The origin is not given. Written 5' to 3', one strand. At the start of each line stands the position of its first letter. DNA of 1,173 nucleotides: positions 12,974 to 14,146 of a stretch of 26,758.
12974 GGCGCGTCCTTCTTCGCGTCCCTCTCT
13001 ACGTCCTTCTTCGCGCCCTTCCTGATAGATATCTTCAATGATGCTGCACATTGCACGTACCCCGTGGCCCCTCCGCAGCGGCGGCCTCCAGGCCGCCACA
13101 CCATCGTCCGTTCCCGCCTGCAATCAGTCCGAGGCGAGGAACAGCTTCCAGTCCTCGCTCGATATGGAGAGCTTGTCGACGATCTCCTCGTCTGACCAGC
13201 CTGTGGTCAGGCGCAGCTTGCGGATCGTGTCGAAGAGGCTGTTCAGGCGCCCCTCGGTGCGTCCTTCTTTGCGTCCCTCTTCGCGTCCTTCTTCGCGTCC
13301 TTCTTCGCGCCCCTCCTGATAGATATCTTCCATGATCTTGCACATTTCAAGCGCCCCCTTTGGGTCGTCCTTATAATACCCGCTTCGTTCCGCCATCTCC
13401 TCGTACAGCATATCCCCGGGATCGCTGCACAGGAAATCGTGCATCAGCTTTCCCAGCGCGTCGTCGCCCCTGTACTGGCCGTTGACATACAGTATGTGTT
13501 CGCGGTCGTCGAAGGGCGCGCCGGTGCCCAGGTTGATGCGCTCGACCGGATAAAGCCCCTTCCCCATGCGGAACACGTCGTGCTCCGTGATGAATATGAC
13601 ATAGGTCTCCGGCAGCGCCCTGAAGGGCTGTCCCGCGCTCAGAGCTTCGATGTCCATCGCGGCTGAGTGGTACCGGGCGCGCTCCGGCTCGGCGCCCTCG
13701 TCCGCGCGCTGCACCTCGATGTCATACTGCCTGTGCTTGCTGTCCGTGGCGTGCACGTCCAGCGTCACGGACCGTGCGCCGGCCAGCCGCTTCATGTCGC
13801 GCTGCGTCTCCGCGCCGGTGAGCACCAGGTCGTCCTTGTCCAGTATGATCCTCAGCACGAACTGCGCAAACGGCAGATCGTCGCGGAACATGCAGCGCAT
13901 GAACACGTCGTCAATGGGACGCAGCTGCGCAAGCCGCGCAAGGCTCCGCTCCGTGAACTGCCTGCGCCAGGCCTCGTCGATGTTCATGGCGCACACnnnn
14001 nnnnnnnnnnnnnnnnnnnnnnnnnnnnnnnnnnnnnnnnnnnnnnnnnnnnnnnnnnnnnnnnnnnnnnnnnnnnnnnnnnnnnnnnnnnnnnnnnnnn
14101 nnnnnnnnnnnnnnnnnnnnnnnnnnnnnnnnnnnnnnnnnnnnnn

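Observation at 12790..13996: Rpn/YhgA-type nuclease gene with its 3' end and terminator hairpin tandemly duplicated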

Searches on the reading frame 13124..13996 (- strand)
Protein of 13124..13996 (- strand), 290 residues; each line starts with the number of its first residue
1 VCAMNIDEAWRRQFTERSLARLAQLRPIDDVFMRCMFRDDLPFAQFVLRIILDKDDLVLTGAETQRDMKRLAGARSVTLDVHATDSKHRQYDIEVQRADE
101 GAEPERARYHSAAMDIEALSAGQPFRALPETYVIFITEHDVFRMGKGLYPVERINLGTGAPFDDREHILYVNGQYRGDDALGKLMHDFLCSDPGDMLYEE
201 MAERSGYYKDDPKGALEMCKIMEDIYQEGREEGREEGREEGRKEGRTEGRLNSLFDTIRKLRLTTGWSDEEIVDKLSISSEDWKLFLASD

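Call 5: search_protein_families(library=pfam, proteins=[window:13124-13996:-], max_evalue=0.01)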
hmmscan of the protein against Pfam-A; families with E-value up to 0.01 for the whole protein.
window:13124-13996:- (290 aa): 2 families
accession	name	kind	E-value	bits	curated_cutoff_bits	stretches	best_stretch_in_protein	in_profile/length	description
PF12784.13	PDDEXK_2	-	4.8e-08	33.4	27.4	1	73-171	51-150/229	PD-(D/E)XK nuclease family transposase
PF09811.14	Yae1_N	-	0.003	17.6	27.5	1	226-249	2-25/39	Essential protein Yae1, N terminal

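Call 6: search_protein_families(library=ncbifam, proteins=[window:13124-13996:-], max_evalue=0.01)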
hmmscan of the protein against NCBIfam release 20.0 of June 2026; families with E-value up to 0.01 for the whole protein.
window:13124-13996:- (290 aa): 4 families
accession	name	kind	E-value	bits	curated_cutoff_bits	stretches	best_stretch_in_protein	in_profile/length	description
TIGR01784.1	T_den_put_tspse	subfamily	2.3e-14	53.9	52.1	1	28-149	2-125/273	Rpn family recombination-promoting nuclease/putative transposase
NF004270.2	PRK05687.2-1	equivalog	0.0007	19.2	180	1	224-249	41-66/223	flagellar assembly protein FliH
NF009925.1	PRK13386.1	equivalog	0.00082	18.7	192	1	223-250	40-79/228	flagellar assembly protein FliH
NF004267.1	PRK05687.1-3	equivalog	0.0044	16.2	293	1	226-250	88-112/266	flagellar assembly protein FliH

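Call 13: search_protein_families(library=pfam, proteins=[window:13124-13996:-], max_evalue=10)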
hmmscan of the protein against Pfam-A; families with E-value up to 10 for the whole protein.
window:13124-13996:- (290 aa): 2 families
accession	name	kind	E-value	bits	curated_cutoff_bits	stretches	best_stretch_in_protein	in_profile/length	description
PF12784.13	PDDEXK_2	-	4.8e-08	33.4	27.4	1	73-171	51-150/229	PD-(D/E)XK nuclease family transposase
PF09811.14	Yae1_N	-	0.003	17.6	27.5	1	226-249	2-25/39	Essential protein Yae1, N terminal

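Call 15: search_solved_structures(query=window:13124-13996:-, max_evalue=10, show_alignments=2)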
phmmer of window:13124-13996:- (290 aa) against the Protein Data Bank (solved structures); distinct sequences matched with E-value up to 10: 2.
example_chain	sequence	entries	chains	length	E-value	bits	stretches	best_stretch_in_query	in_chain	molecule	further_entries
2qlt_A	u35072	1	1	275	0.00066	22.3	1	156-227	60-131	(DL)-glycerol-3-phosphatase 1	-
8eqm_U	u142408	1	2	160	0.017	17.7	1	140-203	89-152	Photosystem II 12 kDa extrinsic protein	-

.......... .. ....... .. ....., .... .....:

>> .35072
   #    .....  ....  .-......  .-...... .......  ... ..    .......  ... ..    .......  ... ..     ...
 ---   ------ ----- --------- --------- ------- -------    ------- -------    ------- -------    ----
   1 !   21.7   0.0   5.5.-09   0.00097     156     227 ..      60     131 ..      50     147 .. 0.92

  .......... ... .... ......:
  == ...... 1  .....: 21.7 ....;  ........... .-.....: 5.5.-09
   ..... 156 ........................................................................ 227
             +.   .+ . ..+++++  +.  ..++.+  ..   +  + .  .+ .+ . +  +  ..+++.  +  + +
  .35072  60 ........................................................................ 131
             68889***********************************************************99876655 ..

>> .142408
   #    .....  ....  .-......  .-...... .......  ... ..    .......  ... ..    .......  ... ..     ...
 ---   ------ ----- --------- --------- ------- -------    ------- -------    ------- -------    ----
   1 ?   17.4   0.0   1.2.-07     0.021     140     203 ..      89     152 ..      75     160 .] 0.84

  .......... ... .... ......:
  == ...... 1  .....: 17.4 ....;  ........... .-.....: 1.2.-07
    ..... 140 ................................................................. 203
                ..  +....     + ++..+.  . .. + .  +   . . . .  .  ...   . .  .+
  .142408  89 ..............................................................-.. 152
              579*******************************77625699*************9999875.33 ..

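Call 16: find_homologous_proteins(query=window:13124-13996:-)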
Query window:13124-13996:- (290 aa): 3630 proteins with E <= 0.001 among 8000 candidates; the best 120 are listed.
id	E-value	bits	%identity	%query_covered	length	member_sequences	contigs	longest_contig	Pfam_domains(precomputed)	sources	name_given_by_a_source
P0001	4.4e-116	405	65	97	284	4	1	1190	PF12784.14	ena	-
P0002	9.7e-115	401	59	97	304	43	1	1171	PF12784.14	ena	-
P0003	1.2e-113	397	65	92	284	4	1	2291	PF12784.14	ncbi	ncbi:MAG: PD-(D/E)XK nuclease family transposase [bacterium]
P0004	3.3e-113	396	65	96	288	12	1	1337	PF12784.14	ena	-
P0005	3.3e-113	396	63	95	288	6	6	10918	PF12784.14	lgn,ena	-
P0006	5.4e-113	395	66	94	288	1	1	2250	PF12784.14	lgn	-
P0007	5.1e-112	392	63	96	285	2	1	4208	PF12784.14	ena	-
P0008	5.1e-112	392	63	98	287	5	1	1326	PF12784.14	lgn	-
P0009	3.5e-111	389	63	96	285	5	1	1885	PF12784.14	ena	-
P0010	7.8e-111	388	63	96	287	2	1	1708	PF12784.14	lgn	-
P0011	2.6e-110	386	63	96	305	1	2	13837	PF12784.14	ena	-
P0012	3.3e-110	386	63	97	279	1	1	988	PF12784.14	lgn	-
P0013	3.5e-110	386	62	96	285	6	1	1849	PF12784.14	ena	-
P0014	5.5e-110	385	62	95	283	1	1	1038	PF12784.14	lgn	-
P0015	5.9e-110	385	65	96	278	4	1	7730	PF12784.14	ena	-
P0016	8.6e-110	385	64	94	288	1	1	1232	PF12784.14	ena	-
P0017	1.1e-109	384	64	94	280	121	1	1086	PF12784.14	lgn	-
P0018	3.2e-109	383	62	97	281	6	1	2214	PF12784.14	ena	-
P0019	3.9e-109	382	64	96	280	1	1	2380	PF12784.14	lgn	-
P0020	1.7e-108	380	61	97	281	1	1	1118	PF12784.14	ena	-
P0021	1.8e-108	380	61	97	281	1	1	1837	PF12784.14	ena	-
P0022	1.9e-108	380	64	94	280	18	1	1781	PF12784.14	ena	-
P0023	3.7e-108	379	62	96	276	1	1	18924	PF12784.14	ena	-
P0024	4.6e-107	376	61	96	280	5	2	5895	PF12784.14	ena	-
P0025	7.9e-107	375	61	98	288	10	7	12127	PF12784.14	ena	-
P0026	1.9e-106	374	61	97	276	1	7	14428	PF12784.14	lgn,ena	-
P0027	2.0e-106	374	63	94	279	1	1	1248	PF12784.14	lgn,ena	-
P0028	4.8e-106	372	62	96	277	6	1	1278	PF12784.14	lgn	-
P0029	5.4e-106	372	62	96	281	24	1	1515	PF12784.14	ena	-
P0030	6.9e-106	372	62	94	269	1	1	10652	PF12784.14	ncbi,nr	ncbi:MAG: PD-(D/E)XK nuclease family transposase [Clostridia bacterium]|nr:PD-(D/E)XK nuclease famil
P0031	7.0e-106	372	63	94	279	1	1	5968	PF12784.14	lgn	-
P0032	9.2e-106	371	63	94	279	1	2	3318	PF12784.14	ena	-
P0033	1.3e-105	371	61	96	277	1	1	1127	PF12784.14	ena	-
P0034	1.3e-105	371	61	96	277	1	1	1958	PF12784.14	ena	-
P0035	1.6e-105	371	61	96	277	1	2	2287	PF12784.14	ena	-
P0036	2.2e-105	370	60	97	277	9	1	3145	PF12784.14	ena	-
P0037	2.3e-105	370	62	94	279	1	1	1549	PF12784.14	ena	-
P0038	3.1e-105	370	60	96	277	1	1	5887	PF12784.14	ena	-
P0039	5.0e-105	369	60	97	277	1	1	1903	PF12784.14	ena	-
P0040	9.2e-105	368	63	94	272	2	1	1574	PF12784.14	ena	-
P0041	1.2e-104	368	60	96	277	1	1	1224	PF12784.14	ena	-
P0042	1.4e-104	367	61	96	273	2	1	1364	PF12784.14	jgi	jgi:hypothetical protein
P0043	2.2e-104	367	61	94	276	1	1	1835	PF12784.14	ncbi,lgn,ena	-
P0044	2.6e-104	367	62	94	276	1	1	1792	PF12784.14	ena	-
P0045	3.1e-104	366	60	97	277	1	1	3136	PF12784.14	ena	-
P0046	4.3e-104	366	62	95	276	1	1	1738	PF12784.14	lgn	-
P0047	4.6e-104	366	60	96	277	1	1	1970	PF12784.14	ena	-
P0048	6.9e-104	365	61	94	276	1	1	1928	PF12784.14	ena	-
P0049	9.4e-104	365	59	96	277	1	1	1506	PF12784.14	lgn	-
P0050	2.1e-102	360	60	96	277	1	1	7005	PF12784.14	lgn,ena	-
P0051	2.7e-102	360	60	95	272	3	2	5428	PF12784.14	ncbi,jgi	jgi:predicted transposase/invertase (TIGR01784 family)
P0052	3.3e-97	343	58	94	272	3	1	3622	PF12784.14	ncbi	-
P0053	1.4e-95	338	57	95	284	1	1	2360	PF12784.14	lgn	-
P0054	5.1e-93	330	64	80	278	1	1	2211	PF12784.14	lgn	-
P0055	2.4e-92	327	56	91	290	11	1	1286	PF12784.14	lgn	-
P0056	3.0e-92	327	55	97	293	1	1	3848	PF12784.14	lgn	-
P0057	3.0e-92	327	61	82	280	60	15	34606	PF12784.14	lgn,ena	-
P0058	3.9e-92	327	63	72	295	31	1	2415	PF12784.14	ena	-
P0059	5.8e-92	326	53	92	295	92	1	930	PF12784.14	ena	-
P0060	2.2e-91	324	55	94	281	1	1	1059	PF12784.14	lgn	-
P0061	9.2e-91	322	61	81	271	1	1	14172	PF12784.14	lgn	-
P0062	1.1e-90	322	56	91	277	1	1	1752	PF12784.14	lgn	-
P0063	1.3e-90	322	56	94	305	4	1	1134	PF12784.14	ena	-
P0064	2.3e-90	321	57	92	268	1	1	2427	PF12784.14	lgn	-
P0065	2.3e-90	321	55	93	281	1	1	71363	PF12784.14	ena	-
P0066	2.5e-90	321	55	93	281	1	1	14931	PF12784.14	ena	-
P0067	5.5e-90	320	60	81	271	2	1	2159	PF12784.14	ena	-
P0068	6.4e-90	319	61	80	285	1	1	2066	PF12784.14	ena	-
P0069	9.3e-90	319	58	82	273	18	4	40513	PF12784.14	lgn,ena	-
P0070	9.6e-90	319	54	90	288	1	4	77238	PF12784.14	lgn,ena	-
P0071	1.1e-89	319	54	90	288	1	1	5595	PF12784.14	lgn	-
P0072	1.2e-89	318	53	95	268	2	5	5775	PF12784.14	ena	-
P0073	1.5e-89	318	53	96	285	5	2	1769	PF12784.14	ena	-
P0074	1.6e-89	318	55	90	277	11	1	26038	PF12784.14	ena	-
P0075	1.7e-89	318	60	83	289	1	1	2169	PF12784.14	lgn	-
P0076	1.8e-89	318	53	95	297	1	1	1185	PF12784.14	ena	-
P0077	2.3e-89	318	50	91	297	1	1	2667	PF12784.14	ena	-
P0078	2.3e-89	318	63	80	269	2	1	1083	PF12784.14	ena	-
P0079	3.1e-89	317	61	78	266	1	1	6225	PF12784.14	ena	-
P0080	3.2e-89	317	55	91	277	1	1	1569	PF12784.14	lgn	-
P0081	3.3e-89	317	54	93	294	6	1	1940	PF12784.14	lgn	-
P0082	4.3e-89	317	60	79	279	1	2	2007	PF12784.14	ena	-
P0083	4.4e-89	317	60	79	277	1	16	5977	PF12784.14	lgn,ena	-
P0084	4.4e-89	317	60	79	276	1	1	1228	PF12784.14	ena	-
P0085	4.9e-89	316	55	91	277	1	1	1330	PF12784.14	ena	-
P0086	4.9e-89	316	55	91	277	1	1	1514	PF12784.14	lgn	-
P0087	7.3e-89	316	59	78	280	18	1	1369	PF12784.14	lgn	-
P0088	7.5e-89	316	58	80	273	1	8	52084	PF12784.14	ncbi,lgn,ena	-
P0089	1.2e-88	315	59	81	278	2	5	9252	PF12784.14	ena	-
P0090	1.3e-88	315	53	95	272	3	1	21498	PF12784.14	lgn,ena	-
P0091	1.3e-88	315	55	91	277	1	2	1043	PF12784.14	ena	-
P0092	1.6e-88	315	59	80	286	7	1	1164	PF12784.14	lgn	-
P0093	1.8e-88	315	56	91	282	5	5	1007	PF12784.14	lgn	-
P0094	2.1e-88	314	64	74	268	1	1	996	PF12784.14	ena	-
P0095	2.5e-88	314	55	93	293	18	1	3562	PF12784.14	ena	-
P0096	2.6e-88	314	62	71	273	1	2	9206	PF12784.14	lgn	-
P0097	3.5e-88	314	60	81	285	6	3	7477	PF12784.14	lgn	-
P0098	3.7e-88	314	54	90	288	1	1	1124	PF12784.14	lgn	-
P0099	3.8e-88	314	54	95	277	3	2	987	PF12784.14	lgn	-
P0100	4.1e-88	313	58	84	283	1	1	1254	PF12784.14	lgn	-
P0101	4.9e-88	313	59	83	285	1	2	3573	PF12784.14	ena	-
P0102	5.3e-88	313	58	80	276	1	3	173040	PF12784.14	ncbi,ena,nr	ncbi:MAG: hypothetical protein HDR17_04965 [Lachnospiraceae bacterium]|nr:hypothetical protein [Lach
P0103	6.8e-88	313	62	81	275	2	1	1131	PF12784.14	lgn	-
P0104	6.9e-88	313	58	72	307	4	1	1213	PF12784.14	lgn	-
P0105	7.9e-88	313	61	76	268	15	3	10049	PF12784.14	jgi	jgi:hypothetical protein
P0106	8.1e-88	312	54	94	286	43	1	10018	PF12784.14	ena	-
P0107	1.3e-87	312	60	81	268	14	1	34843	PF12784.14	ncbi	-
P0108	2.0e-87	311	55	93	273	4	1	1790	PF12784.14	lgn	-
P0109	2.1e-87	311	53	94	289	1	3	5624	PF12784.14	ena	-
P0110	2.2e-87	311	56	81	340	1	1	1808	PF12784.14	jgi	-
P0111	2.3e-87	311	62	75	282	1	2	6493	PF12784.14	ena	-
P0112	2.4e-87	311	54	89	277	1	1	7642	PF12784.14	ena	-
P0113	3.0e-87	311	61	76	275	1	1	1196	PF12784.14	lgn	-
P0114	3.0e-87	311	61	77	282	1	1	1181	PF12784.14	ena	-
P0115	3.1e-87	311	61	73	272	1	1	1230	PF12784.14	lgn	-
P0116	3.1e-87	311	58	86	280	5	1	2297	PF12784.14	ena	-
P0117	3.3e-87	310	60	79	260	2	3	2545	PF12784.14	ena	-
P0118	3.4e-87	310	65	76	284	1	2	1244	PF12784.14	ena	-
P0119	3.4e-87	310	61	77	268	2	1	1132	PF12784.14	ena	-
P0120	4.1e-87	310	57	83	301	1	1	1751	PF12784.14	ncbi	-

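Call 17: find_encoding_contigs(protein=window:13124-13996:-, flank=6000)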
Protein window:13124-13996:- (290 aa): no gene with exactly this product is on record in the collection.

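Call 19: find_related_loci(query=A2, collection=genome_contigs, flank=4000)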
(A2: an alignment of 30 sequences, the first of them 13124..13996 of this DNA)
Query A2 (290 aa) in genome_contigs; peptide patterns used: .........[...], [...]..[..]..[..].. (x = any residue, [..] = any of these).
599 stretches matched a pattern (row limit reached: there are more); 588 encode a relative of the query (tblastn E <= 1e-3); the best 80 are kept; 80 distinct loci.
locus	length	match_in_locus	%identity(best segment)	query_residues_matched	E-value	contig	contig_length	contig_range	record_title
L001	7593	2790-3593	61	5-284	7e-113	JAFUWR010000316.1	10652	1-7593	MAG: Clostridia bacterium isolate RGIG4894 Roe_deer_Rumen-2__c390108, whole genome shotgun sequence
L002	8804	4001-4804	54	13-288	1e-92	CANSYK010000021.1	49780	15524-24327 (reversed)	MAG TPA_asm: uncultured bacterium isolate SRR13428092_bin.28_metawrap_v1.3_MAG genome assembly, contig: NODE.453_length_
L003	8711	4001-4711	57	13-249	3e-92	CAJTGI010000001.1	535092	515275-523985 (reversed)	Clostridiaceae bacterium isolate C70 genome assembly, contig: MGBC000210.1, whole genome shotgun sequence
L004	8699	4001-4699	61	13-245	9e-92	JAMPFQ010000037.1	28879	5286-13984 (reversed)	MAG: Lachnospiraceae bacterium isolate NALB_7861_4 Scaffold_#37__SCF_037___28879_bp, whole genome shotgun sequence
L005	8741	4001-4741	56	16-274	2e-91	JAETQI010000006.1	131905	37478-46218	MAG: Lachnospiraceae bacterium isolate S26_Bin4 scaffold_117, whole genome shotgun sequence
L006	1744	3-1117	49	1-287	3e-96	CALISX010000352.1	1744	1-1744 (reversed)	MAG TPA_asm: uncultured Lachnoanaerobaculum sp. isolate ERR589641_bin.51_CONCOCT_v1.1_MAG genome assembly, contig: ERZ77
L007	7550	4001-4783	53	3-272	4e-91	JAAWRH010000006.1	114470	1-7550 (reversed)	MAG: Oscillospiraceae bacterium isolate ABMPRH_115_1 SL341403_scaffold_303, whole genome shotgun sequence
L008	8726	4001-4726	57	8-245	2e-90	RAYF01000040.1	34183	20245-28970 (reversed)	Bacterium D16-36 strain D16-36 Scaffold28_2, whole genome shotgun sequence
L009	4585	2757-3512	56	16-272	2e-90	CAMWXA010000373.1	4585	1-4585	MAG TPA_asm: uncultured Lachnospiraceae bacterium isolate SRR14411259_bin.3_metawrap_v1.3_MAG genome assembly, contig: N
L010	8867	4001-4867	51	16-287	3e-90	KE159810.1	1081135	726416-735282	Lachnospiraceae bacterium 10-1 genomic scaffold acPFo-supercont1.2, whole genome shotgun sequence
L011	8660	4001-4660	61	13-232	2e-90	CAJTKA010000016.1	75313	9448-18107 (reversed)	MAG TPA_asm: uncultured Lachnospiraceae bacterium isolate MGBC101899 genome assembly, contig: MGBC101899.16, whole genom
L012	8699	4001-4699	58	13-245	3e-90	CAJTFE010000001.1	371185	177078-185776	Clostridia bacterium isolate C56_79_FC_BP genome assembly, contig: MGBC000175.1, whole genome shotgun sequence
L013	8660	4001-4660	60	13-232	7e-90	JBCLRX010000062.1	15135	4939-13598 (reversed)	Lachnospiraceae bacterium 29-84 voucher GPTB0079 scaffold62, whole genome shotgun sequence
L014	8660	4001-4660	60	13-232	1e-89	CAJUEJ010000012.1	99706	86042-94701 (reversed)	MAG TPA_asm: uncultured Hungatella sp. isolate MGBC130490 genome assembly, contig: MGBC130490.12, whole genome shotgun s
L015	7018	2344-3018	57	16-240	1e-89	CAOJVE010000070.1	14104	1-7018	MAG TPA_asm: uncultured Lachnospiraceae bacterium isolate SRR17794259_bin.46_metawrap_v1.3_MAG genome assembly, contig:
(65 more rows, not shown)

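Call 37: search_protein_families(library=padloc, proteins=[window:13124-13996:-], max_evalue=0.001)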
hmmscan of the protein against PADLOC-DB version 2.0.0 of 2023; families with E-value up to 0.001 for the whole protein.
window:13124-13996:- (290 aa): 0 families

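Call 39: predict_structure(alignment_id=A2)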
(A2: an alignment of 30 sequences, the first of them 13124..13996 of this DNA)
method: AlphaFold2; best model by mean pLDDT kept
length: 290 residues; sequences in the alignment: 30
mean_pLDDT: 59.7   pTM: 0.48
mean pLDDT of the five models: 59.7, 59.6, 59.1, 56.8, 56.3
residues with pLDDT >= 90: 10; 70-90: 91; 50-70: 85; < 50: 104
segments of 3 or more residues with pLDDT < 50: 1-4, 21-38, 65-77, 98-130, 151-166, 206-219
pLDDT, mean of each block of 10 residues (from residue 1): 54 57 39 47 80 84 48 45 79 60 36 25 30 57 60 41 52 73 73 74 52 41 55 53 65 87 88 90 86
secondary structure, 60 per line:
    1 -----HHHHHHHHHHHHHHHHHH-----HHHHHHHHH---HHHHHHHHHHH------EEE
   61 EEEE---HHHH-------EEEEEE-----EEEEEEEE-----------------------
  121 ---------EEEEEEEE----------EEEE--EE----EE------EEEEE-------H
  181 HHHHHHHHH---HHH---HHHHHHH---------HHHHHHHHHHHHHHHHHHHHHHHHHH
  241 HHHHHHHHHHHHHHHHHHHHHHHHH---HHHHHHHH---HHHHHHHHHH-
elements in order: H6-23 H29-37 H41-51 E58-64 H68-71 E79-84 E90-97 E130-137 E148-151 E168-172 H180-189 H199-205 H215-265 H269-276 H280-289

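Call 50: find_related_loci(query=A2, collection=metagenome_contigs, flank=3000)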
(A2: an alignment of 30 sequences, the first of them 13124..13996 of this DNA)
Query A2 (290 aa) in metagenome_contigs; peptide patterns used: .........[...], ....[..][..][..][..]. (x = any residue, [..] = any of these).
600 stretches matched a pattern (row limit reached: there are more); 587 encode a relative of the query (tblastn E <= 1e-3); the best 80 are kept; 80 distinct loci.
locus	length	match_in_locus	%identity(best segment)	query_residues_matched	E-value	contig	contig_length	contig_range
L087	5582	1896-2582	59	13-241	1e-90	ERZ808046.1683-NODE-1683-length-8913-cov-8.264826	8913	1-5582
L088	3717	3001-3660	61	13-232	2e-90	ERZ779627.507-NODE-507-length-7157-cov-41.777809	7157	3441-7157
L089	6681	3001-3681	58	13-239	2e-90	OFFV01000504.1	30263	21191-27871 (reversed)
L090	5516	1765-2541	54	13-272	6e-90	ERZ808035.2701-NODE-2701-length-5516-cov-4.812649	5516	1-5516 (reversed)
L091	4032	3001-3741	52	16-282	9e-89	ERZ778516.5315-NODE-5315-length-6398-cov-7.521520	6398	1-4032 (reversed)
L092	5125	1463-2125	59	13-233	3e-88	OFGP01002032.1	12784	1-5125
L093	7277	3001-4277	51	9-288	3e-88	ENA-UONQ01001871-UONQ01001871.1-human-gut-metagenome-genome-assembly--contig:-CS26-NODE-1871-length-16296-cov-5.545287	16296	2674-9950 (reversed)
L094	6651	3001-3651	60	16-232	6e-88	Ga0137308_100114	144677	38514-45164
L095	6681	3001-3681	57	13-239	7e-88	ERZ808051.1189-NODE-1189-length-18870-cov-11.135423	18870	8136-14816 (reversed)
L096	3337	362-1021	59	16-235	1e-88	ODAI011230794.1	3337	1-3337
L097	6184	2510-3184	58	13-237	1e-87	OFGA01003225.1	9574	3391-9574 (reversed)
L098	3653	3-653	60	16-232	2e-87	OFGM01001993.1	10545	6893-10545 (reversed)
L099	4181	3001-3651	59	13-229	2e-86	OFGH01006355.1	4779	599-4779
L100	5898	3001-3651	59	13-229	2e-86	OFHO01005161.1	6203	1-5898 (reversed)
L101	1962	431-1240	48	4-289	3e-90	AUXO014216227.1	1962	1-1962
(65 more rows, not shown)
